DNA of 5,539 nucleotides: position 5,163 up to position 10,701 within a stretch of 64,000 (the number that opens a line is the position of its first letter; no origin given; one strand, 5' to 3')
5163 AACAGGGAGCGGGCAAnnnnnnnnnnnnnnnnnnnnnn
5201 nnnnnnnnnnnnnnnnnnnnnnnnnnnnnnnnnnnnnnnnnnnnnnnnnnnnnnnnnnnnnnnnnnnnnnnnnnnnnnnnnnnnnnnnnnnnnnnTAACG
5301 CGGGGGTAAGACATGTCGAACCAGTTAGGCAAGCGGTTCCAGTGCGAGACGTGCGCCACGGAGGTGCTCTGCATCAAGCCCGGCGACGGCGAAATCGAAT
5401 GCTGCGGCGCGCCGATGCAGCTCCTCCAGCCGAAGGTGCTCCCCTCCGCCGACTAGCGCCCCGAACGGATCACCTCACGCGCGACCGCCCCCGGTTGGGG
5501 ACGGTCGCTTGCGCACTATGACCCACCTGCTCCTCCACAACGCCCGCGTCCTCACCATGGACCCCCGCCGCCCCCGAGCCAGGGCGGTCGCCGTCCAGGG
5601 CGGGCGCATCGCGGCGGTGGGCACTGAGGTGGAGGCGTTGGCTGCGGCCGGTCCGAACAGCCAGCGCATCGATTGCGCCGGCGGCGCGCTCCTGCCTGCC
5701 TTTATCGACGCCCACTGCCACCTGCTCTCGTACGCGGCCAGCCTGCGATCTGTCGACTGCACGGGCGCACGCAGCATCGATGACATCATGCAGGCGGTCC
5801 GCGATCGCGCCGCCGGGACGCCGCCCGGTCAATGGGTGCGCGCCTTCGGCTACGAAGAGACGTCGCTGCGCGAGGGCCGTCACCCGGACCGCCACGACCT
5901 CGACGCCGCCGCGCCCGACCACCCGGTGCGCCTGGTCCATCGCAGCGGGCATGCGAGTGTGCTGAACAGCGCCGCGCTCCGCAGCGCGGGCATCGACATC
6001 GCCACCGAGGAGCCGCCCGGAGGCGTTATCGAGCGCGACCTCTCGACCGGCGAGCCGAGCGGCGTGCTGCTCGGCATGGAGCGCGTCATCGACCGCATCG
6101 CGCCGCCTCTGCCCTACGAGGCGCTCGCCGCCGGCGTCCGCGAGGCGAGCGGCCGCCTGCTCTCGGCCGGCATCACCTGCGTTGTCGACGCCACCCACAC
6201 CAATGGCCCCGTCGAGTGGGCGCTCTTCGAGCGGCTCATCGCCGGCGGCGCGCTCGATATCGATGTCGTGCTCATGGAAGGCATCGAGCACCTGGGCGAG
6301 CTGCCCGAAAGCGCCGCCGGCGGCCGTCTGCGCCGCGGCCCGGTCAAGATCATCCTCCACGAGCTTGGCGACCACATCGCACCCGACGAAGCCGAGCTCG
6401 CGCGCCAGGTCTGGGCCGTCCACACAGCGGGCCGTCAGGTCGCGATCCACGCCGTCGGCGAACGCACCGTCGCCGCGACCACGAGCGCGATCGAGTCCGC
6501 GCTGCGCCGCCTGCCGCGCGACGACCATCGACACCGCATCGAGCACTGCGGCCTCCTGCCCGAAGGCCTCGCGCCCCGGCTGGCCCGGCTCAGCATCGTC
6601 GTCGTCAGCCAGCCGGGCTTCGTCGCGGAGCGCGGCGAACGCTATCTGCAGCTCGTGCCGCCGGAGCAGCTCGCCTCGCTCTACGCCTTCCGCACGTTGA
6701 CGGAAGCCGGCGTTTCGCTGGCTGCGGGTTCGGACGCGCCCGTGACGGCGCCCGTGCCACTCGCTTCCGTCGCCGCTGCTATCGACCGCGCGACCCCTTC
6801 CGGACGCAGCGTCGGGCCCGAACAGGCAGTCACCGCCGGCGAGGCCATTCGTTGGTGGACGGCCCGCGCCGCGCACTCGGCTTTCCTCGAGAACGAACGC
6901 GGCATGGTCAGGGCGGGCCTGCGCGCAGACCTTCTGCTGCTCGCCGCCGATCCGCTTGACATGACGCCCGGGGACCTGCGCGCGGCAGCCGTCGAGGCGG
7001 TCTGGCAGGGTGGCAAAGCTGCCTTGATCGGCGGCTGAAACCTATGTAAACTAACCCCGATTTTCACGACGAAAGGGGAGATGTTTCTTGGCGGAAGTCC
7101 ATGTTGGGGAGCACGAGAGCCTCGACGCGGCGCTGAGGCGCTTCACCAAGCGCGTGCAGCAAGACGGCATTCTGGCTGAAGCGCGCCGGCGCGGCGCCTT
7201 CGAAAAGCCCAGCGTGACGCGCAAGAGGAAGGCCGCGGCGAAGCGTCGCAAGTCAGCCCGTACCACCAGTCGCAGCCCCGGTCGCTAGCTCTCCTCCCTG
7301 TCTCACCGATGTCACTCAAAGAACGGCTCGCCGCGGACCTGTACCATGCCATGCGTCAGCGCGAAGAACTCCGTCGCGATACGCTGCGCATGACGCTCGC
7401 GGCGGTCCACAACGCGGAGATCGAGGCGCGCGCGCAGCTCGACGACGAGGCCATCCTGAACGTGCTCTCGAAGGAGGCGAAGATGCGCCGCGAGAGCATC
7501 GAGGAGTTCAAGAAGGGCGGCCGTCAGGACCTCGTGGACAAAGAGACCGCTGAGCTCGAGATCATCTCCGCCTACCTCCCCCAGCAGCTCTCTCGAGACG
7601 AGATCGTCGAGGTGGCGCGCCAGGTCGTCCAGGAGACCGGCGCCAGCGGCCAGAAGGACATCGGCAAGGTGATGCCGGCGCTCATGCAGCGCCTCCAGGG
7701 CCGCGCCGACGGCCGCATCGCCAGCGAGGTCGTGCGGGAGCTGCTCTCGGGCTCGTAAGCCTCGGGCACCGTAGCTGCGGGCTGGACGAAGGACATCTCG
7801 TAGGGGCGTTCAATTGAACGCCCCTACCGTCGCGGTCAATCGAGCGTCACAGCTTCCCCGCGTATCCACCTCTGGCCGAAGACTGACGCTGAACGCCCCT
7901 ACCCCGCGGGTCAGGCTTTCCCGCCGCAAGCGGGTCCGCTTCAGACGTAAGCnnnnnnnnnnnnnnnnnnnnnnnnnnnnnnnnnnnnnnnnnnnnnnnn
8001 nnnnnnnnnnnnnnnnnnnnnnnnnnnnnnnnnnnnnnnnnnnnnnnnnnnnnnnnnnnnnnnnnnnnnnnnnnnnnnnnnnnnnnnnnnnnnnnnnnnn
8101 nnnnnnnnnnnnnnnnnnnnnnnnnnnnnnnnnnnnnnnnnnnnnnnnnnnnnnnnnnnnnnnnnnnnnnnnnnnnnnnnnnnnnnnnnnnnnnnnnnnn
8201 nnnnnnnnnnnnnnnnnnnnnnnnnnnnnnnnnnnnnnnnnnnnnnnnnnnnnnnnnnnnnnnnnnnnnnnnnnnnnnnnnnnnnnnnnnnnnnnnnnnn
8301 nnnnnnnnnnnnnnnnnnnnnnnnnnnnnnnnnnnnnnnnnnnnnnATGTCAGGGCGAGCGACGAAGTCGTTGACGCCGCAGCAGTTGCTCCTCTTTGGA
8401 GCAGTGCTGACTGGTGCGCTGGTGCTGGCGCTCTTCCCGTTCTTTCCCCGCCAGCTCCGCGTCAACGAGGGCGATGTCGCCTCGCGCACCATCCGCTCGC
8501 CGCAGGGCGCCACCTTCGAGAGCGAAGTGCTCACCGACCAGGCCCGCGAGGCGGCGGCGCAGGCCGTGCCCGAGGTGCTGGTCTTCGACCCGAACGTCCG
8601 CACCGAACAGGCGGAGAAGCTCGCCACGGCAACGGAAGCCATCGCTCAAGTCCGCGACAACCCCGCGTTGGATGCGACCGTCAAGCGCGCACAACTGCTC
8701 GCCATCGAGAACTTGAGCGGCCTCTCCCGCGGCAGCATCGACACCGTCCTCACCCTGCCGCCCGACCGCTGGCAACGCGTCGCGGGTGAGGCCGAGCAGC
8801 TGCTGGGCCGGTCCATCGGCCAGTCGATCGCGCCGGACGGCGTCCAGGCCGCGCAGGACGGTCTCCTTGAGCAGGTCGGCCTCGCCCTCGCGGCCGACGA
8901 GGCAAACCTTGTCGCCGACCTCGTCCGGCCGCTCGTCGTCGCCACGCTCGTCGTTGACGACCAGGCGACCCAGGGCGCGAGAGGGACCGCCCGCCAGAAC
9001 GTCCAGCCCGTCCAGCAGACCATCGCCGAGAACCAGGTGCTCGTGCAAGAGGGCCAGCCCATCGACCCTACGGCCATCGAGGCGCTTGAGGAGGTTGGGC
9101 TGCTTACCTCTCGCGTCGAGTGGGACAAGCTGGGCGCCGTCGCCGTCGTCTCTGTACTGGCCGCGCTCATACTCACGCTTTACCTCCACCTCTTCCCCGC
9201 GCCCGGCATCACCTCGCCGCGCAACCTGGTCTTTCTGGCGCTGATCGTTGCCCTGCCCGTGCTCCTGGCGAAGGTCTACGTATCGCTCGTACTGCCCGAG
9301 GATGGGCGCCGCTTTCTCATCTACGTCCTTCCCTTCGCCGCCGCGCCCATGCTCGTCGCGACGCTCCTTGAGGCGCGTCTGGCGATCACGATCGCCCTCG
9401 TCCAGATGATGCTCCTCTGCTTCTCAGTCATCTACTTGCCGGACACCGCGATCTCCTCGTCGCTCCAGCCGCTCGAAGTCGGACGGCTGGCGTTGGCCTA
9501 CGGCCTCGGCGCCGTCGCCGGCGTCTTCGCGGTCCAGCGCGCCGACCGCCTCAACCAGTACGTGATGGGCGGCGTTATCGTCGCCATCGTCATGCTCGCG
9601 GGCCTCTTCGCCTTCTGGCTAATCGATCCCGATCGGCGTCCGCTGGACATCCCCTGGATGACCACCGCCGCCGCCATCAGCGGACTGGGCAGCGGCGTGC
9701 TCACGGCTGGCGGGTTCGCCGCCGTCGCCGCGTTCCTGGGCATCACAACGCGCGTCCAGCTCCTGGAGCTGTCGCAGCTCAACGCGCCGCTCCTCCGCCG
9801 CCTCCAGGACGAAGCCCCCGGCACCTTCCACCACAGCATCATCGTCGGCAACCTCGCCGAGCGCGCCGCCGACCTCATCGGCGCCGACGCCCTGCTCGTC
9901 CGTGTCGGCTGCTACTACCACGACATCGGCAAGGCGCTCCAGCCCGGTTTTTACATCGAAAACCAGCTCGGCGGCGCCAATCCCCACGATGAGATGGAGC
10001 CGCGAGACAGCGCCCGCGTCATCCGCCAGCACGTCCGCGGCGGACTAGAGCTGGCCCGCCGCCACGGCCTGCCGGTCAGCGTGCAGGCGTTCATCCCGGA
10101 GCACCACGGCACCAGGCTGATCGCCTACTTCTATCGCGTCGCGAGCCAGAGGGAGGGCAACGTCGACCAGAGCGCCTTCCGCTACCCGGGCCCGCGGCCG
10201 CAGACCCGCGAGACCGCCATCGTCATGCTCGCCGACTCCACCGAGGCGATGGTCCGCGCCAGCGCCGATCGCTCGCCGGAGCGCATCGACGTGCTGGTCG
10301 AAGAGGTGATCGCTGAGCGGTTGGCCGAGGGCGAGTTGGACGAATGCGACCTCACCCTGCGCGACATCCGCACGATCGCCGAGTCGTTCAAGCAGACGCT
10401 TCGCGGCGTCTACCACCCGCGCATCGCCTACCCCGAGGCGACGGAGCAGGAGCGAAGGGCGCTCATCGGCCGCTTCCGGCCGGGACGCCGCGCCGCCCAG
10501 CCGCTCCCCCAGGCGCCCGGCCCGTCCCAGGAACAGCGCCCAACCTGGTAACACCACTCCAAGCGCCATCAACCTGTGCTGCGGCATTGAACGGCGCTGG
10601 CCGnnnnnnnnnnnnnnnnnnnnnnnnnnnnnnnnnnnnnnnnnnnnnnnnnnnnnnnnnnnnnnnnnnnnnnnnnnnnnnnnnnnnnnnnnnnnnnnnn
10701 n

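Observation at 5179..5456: Two tandem desulforedoxin-like mini-genes missed by the ORF track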

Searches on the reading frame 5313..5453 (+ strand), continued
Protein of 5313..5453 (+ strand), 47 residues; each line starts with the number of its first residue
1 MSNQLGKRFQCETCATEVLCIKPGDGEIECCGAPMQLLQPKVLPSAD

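Call 87: get_annotated_region(hit=H11, flank=3500)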
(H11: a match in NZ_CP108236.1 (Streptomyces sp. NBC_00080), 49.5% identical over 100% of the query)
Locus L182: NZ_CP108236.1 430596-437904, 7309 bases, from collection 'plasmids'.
description: Streptomyces sp. NBC_00080 plasmid unnamed1, complete sequence
organism: Streptomyces sp. NBC_00080 (NCBI taxid 2975645)
taxonomy: Bacteria; Actinomycetota; Actinomycetes; Kitasatosporales; Streptomycetaceae; Streptomyces; Streptomyces sp. NBC 00080
host: -; source: -; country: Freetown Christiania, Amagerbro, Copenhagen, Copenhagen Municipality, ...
typing (MOB-suite, as given by PLSDB): non-mobilizable; replicon rep_cluster_43
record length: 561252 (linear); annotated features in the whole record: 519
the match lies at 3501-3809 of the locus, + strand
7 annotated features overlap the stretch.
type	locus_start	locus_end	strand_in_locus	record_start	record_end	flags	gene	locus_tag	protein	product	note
CDS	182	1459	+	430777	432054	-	-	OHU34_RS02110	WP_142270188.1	amidohydrolase family protein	-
CDS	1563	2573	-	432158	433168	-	-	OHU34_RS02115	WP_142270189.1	LLM class flavin-dependent oxidoreductase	-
CDS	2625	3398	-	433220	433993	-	-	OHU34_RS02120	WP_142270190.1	enoyl-CoA hydratase/isomerase family protein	-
CDS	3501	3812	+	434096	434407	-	-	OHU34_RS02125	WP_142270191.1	hypothetical protein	-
CDS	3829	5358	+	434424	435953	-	-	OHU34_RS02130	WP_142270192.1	class I adenylate-forming enzyme family protein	-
CDS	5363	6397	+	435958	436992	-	-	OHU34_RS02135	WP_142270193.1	phosphotransferase family protein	-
CDS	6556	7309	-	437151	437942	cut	-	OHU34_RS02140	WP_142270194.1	glucose 1-dehydrogenase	-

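Call 88: get_annotated_region(hit=H17, flank=3500)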
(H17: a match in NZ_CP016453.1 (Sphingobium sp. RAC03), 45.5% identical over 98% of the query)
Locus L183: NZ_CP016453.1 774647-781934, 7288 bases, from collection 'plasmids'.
description: Sphingobium sp. RAC03 plasmid pBSY17_1, complete sequence
organism: Sphingobium sp. RAC03 (NCBI taxid 1843368)
taxonomy: Bacteria; Pseudomonadota; Alphaproteobacteria; Sphingomonadales; Sphingomonadaceae; Sphingobium; Sphingobium sp. RAC03
host: -; source: Microbial isolate,Algal phycosphere; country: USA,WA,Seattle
typing (MOB-suite, as given by PLSDB): non-mobilizable; mating-pair formation MPF_F
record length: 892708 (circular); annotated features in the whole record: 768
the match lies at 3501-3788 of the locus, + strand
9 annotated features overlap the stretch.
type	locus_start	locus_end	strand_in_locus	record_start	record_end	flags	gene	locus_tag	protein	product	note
CDS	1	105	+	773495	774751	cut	-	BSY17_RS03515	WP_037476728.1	acetyl-CoA C-acetyltransferase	-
CDS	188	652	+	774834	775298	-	-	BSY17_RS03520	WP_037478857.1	MarR family winged helix-turn-helix transcriptional regulator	GO:0006355 - regulation of DNA-templated transcription [Evidence IEA]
CDS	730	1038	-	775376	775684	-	-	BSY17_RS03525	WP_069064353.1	hypothetical protein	-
CDS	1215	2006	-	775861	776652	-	-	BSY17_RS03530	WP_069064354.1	SDR family oxidoreductase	-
CDS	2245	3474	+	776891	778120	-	-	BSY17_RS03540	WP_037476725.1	CoA transferase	-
CDS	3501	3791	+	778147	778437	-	-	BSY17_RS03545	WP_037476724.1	hypothetical protein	-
CDS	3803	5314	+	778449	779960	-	-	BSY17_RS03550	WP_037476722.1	AMP-binding protein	-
CDS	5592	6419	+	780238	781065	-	-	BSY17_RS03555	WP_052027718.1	helix-turn-helix domain-containing protein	GO:0006355 - regulation of DNA-templated transcription [Evidence IEA]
CDS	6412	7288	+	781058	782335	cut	-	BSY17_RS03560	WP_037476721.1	amidohydrolase family protein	-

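Call 89: get_annotated_region(hit=H14, flank=3500)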
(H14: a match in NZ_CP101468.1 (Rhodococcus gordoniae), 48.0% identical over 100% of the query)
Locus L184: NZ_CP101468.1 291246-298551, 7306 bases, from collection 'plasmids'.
description: Rhodococcus gordoniae strain DND3 plasmid pDND3A, complete sequence
organism: Rhodococcus gordoniae (NCBI taxid 223392)
taxonomy: Bacteria; Actinomycetota; Actinomycetes; Mycobacteriales; Nocardiaceae; Rhodococcus; Rhodococcus gordoniae
host: -; source: water,poultry farm; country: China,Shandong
typing (MOB-suite, as given by PLSDB): non-mobilizable
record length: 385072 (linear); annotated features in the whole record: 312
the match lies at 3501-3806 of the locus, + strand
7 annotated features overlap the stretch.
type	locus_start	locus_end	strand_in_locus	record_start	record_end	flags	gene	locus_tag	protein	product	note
CDS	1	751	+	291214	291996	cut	-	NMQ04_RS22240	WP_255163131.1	SDR family oxidoreductase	-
CDS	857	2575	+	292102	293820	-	-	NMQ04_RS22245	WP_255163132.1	CocE/NonD family hydrolase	GO:0008152 - metabolic process [Evidence IEA]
CDS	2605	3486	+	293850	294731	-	-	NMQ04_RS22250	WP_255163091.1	alpha/beta fold hydrolase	-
CDS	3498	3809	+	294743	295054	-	-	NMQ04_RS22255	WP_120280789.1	hypothetical protein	-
CDS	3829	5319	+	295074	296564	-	-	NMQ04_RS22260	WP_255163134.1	FAD-dependent oxidoreductase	-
CDS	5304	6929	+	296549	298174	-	-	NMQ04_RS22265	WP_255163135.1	FAD-dependent oxidoreductase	-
CDS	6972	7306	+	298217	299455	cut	-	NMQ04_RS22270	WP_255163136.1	pyridoxal phosphate-dependent aminotransferase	GO:0009058 - biosynthetic process [Evidence IEA]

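Call 90: get_annotated_region(hit=H7, flank=3500)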
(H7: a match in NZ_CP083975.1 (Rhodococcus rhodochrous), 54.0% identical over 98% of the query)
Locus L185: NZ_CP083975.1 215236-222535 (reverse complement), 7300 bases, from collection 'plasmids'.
description: Rhodococcus rhodochrous strain GD02 plasmid pGD02.2.1
organism: Rhodococcus rhodochrous (NCBI taxid 1829)
taxonomy: Bacteria; Actinomycetota; Actinomycetes; Mycobacteriales; Nocardiaceae; Rhodococcus; Rhodococcus rhodochrous
host: -; source: compost; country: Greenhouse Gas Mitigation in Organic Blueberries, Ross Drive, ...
typing (MOB-suite, as given by PLSDB): non-mobilizable
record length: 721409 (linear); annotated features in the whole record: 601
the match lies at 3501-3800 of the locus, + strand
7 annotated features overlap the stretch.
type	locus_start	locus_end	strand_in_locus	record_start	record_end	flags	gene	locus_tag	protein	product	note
CDS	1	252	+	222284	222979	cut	-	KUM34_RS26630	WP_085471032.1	TetR/AcrR family transcriptional regulator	GO:0006355 - regulation of DNA-templated transcription [Evidence IEA]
CDS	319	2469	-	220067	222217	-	-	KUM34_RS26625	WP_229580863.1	acyl-CoA dehydrogenase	-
CDS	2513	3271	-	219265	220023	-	-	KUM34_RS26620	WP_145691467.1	SDR family NAD(P)-dependent oxidoreductase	-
CDS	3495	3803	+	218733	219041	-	-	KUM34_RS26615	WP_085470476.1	hypothetical protein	-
CDS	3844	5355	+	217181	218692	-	-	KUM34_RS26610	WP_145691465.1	fatty acid--CoA ligase family protein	-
CDS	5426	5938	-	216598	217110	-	-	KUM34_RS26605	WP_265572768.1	FCD domain-containing protein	-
CDS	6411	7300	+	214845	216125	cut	-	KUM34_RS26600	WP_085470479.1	MaoC family dehydratase N-terminal domain-containing protein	-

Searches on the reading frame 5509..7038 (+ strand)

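Call 8: search_protein_families(library=pfam, proteins=[window:5509-7038:+], max_evalue=0.001)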
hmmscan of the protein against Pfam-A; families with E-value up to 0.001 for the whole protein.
window:5509-7038:+ (509 aa): 2 families
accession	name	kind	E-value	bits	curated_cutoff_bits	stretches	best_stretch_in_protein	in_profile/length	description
PF07969.17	Amidohydro_3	-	4.7e-81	274.1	29.7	1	54-503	3-469/472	Amidohydrolase family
PF01979.26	Amidohydro_1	-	8.5e-09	35.5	25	1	202-504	30-344/345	Amidohydrolase family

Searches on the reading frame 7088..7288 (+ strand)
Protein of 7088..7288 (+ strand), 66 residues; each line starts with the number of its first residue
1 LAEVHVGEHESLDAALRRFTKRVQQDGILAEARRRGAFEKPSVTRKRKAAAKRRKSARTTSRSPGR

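Call 94: search_protein_families(library=pfam, proteins=[window:7088-7288:+], max_evalue=0.01)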
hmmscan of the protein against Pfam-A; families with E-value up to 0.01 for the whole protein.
window:7088-7288:+ (66 aa): 1 family
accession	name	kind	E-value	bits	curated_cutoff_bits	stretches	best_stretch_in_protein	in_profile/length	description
PF01165.25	Ribosomal_S21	-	1e-18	67.2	27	1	3-55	1-53/55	Ribosomal protein S21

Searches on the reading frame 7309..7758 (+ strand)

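Call 94: search_protein_families(library=pfam, proteins=[window:7309-7758:+], max_evalue=0.01)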
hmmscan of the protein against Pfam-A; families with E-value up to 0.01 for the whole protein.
window:7309-7758:+ (149 aa): 2 families
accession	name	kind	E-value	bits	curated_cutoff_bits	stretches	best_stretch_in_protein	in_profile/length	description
PF09424.15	YqeY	-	5.2e-50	169.7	27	1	4-146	1-143/143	Yqey-like protein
PF02637.23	GatB_Yqey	-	0.0017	18.7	27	1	97-146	99-148/148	GatB domain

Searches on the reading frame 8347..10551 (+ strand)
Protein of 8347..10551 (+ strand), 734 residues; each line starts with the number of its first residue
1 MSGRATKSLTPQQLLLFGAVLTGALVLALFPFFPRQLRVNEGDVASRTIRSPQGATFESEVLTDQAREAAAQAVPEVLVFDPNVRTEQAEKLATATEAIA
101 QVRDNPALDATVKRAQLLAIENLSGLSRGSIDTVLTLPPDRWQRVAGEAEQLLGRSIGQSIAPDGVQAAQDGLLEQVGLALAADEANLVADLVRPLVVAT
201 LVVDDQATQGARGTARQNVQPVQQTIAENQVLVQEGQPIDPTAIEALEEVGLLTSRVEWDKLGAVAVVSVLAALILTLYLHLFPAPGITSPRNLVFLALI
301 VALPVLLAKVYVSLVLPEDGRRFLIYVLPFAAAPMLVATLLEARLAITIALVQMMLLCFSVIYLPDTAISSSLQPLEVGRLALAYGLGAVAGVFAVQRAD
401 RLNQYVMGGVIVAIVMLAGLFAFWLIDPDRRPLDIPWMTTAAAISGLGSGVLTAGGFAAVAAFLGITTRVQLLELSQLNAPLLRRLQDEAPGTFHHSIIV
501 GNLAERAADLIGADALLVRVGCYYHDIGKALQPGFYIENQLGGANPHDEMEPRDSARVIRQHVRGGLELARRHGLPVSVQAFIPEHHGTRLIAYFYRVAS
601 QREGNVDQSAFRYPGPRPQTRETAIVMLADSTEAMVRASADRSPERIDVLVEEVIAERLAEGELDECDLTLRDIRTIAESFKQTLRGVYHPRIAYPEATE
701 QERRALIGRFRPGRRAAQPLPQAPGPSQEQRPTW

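Call 8: search_protein_families(library=pfam, proteins=[window:8347-10551:+], max_evalue=0.001)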
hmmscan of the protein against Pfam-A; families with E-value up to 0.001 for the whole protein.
window:8347-10551:+ (734 aa): 3 families
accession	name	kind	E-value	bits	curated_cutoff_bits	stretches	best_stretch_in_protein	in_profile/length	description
PF07697.16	7TMR-HDED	-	4.6e-41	141.7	27.6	1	41-253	2-223/224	7TM-HD extracellular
PF07698.17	7TM-7TMR_HD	-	2.3e-18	67.3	29.4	1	262-455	4-177/190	7TM receptor with intracellular HD hydrolase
PF01966.28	HD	-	8.4e-16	58.7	22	1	493-635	1-116/116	HD domain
